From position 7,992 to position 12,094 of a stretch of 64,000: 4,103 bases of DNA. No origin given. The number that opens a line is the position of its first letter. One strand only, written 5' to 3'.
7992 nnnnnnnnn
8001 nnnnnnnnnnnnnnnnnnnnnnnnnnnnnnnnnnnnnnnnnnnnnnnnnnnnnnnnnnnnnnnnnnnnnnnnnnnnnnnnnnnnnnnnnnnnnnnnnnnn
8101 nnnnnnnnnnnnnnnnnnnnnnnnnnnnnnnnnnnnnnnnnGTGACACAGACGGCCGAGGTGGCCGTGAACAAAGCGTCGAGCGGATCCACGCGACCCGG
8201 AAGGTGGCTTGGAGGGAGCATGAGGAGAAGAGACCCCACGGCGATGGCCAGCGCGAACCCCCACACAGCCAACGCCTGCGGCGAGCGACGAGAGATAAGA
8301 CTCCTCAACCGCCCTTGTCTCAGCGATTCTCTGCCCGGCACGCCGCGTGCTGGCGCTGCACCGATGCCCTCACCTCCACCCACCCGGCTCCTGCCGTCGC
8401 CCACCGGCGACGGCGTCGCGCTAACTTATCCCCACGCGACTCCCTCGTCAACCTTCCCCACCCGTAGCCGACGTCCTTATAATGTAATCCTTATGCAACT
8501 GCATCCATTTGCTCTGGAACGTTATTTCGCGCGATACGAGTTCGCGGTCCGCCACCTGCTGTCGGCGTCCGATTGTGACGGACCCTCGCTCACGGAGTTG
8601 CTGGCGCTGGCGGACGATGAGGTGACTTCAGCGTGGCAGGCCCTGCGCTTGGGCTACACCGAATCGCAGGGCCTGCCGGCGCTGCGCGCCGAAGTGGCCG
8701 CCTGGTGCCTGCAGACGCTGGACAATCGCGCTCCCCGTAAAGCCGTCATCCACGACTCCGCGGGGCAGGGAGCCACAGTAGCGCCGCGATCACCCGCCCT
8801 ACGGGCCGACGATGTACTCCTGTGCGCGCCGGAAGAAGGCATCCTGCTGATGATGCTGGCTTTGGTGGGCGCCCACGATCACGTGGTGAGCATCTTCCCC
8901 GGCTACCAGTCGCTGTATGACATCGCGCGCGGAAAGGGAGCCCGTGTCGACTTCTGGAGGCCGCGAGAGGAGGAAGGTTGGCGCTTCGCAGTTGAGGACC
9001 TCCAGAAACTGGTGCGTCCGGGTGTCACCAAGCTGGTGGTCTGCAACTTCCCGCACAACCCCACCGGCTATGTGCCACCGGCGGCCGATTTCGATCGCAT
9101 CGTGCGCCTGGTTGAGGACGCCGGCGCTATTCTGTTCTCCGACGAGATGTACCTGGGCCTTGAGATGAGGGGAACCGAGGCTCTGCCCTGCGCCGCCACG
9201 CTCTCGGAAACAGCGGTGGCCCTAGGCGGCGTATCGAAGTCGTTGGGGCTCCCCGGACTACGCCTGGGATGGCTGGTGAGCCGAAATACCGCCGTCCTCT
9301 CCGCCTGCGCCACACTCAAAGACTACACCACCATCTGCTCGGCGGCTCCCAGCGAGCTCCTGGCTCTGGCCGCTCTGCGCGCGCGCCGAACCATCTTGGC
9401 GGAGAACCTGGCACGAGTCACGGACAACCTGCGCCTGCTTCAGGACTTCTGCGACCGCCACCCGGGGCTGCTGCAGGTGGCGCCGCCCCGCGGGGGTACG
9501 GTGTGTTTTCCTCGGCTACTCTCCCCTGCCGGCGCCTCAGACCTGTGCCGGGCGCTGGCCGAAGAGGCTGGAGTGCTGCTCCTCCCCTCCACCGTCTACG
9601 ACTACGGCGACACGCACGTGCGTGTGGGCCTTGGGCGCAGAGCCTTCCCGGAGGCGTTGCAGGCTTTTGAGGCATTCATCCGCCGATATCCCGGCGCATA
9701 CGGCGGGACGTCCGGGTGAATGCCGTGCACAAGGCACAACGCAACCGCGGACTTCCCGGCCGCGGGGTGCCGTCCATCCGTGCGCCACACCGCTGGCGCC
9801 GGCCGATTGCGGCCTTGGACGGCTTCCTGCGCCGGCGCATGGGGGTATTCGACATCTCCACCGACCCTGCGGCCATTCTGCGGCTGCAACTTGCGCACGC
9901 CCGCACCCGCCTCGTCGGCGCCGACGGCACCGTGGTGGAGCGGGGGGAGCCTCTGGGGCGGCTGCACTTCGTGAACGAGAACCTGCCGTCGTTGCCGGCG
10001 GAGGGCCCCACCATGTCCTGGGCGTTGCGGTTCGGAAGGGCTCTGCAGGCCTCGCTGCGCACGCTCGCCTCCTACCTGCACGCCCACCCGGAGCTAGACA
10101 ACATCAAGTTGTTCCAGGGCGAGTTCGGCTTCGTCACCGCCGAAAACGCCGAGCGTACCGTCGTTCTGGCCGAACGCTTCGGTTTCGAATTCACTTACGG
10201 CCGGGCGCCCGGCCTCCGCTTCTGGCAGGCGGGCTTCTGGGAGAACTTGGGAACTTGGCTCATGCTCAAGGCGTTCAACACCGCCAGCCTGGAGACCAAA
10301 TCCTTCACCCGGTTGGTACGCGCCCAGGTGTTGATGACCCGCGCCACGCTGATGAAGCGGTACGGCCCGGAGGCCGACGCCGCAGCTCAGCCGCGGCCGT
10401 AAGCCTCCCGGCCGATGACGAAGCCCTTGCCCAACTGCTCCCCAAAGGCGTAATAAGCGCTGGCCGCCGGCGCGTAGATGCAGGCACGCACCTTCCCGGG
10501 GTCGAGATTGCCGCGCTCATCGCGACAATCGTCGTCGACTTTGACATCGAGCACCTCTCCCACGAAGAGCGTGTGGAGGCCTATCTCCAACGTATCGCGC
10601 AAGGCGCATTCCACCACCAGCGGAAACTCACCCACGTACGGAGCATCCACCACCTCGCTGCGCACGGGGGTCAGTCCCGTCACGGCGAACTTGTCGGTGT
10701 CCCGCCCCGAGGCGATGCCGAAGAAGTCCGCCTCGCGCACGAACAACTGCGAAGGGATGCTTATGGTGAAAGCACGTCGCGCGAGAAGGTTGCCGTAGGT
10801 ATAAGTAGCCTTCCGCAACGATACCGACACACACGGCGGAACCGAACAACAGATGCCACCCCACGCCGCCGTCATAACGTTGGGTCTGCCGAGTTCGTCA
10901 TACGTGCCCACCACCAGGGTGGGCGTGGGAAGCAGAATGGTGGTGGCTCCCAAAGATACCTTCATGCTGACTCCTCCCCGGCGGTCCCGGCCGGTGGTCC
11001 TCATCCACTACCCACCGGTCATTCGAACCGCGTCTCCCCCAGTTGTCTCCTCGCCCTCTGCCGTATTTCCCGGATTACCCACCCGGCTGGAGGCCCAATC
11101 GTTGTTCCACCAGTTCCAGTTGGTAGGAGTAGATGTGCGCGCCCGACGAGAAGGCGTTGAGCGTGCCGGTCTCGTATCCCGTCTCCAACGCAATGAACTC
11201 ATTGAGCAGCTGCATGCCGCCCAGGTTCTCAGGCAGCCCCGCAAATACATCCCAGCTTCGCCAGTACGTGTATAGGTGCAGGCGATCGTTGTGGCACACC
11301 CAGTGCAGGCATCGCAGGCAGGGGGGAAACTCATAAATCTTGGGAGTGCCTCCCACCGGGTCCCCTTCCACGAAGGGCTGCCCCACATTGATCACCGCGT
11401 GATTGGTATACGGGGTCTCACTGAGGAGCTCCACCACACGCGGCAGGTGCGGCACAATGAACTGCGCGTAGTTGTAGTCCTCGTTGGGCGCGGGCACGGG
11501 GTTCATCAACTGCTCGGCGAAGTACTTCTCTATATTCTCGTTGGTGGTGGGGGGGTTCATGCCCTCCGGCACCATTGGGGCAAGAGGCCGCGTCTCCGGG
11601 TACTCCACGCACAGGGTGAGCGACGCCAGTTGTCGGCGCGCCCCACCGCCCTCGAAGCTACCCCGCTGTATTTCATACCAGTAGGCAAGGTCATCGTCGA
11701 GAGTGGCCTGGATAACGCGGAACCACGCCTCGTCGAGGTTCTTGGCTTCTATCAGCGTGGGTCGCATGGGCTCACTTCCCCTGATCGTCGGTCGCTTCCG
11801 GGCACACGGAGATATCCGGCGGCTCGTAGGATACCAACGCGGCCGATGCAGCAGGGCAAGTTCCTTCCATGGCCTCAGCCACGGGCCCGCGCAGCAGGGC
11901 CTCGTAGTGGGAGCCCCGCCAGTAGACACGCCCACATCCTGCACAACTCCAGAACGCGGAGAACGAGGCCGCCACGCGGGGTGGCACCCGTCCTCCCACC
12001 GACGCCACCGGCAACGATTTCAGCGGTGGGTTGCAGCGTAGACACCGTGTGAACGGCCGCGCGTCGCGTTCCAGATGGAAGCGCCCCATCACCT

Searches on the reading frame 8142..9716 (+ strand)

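Call 25: search_protein_families(library=ncbifam, proteins=[window:8142-9716:+], max_evalue=0.00001)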
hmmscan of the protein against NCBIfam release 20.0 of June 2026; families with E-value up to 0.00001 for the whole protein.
window:8142-9716:+ (525 aa): 54 families (the best 25 are shown)
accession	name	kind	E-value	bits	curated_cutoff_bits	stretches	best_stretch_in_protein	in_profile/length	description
NF005593.0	PRK07324.1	equivalog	5.1e-61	206.8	476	1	235-498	94-351/373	aminotransferase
NF041364.1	GntC_guanitoxin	equivalog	4.9e-60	203.3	415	1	221-505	59-349/356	guanitoxin biosynthesis PLP-dependent (S)-gamma-hydroxy-L-arginine cyclodehydratase GntC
TIGR03947.1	viomycin_VioD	equivalog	1.8e-58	198.1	390.9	1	213-499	60-343/359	capreomycidine synthase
NF004770.0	PRK06108.1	subfamily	5.7e-29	101.1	422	1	230-495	105-372/396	pyridoxal phosphate-dependent aminotransferase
NF052290.2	MocR_like_YczR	exception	5.1e-25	88.1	487.4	1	232-496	174-439/458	MocR-like transcription factor YczR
NF005855.0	PRK07777.1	equivalog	7.6e-24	84.7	553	1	232-501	100-369/391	pyridoxal phosphate-dependent aminotransferase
TIGR01265.1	tyr_nico_aTase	subfamily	8.8e-23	80.9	292.45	1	216-515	90-401/403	tyrosine/nicotianamine family aminotransferase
TIGR01264.1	tyr_amTase_E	equivalog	9e-22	77.4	474.25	1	217-513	92-399/403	tyrosine transaminase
NF006230.0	PRK08363.1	equivalog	1e-20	73.9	534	1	221-515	92-394/398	alanine aminotransferase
NF005817.0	PRK07683.1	equivalog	1.6e-20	73.2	575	1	250-513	121-381/387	aminotransferase A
NF005732.0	PRK07550.1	equivalog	3.8e-20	72.3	366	1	234-494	106-366/389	aminotransferase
TIGR01140.1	L_thr_O3P_dcar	equivalog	1.3e-17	64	290.55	1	235-501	77-321/331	threonine-phosphate decarboxylase CobD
NF004975.0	PRK06348.1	equivalog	1.5e-17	63.7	549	1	244-497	112-365/384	pyridoxal phosphate-dependent aminotransferase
NF005744.0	PRK07568.1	subfamily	1.9e-17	63.2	389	1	223-421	89-289/398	pyridoxal phosphate-dependent aminotransferase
NF006569.0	PRK09082.1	subfamily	3.1e-17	62.7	420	1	231-486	101-355/386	methionine aminotransferase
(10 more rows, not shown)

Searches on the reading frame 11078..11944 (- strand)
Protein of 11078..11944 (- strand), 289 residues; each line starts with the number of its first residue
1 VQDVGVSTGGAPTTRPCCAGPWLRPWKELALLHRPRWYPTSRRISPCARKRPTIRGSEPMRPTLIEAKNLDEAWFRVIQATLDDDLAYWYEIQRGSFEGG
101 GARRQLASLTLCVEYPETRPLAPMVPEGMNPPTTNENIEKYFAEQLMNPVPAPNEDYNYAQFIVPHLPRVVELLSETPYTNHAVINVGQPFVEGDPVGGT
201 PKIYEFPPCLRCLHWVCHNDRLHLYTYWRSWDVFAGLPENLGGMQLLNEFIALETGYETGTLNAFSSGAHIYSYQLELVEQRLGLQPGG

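Call 25: search_protein_families(library=ncbifam, proteins=[window:11078-11944:-], max_evalue=0.00001)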
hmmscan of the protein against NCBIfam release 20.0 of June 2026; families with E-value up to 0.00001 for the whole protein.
window:11078-11944:- (289 aa): 5 families
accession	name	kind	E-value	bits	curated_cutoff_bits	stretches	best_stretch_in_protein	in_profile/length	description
TIGR03283.1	thy_syn_methano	equivalog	1.2e-15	57.6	174.55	1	64-275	2-197/201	thymidylate synthase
NF002497.0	PRK01827.1-3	equivalog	3e-10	39.8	327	1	205-285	142-222/264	thymidylate synthase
NF002496.0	PRK01827.1-2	equivalog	1.2e-09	37.7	325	1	205-284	196-275/318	thymidylate synthase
TIGR03284.1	thym_sym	equivalog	1.3e-09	37.7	108.35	1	206-284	175-253/296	thymidylate synthase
NF002499.0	PRK01827.1-5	equivalog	1.1e-06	28.1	405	1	205-286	142-223/264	thymidylate synthase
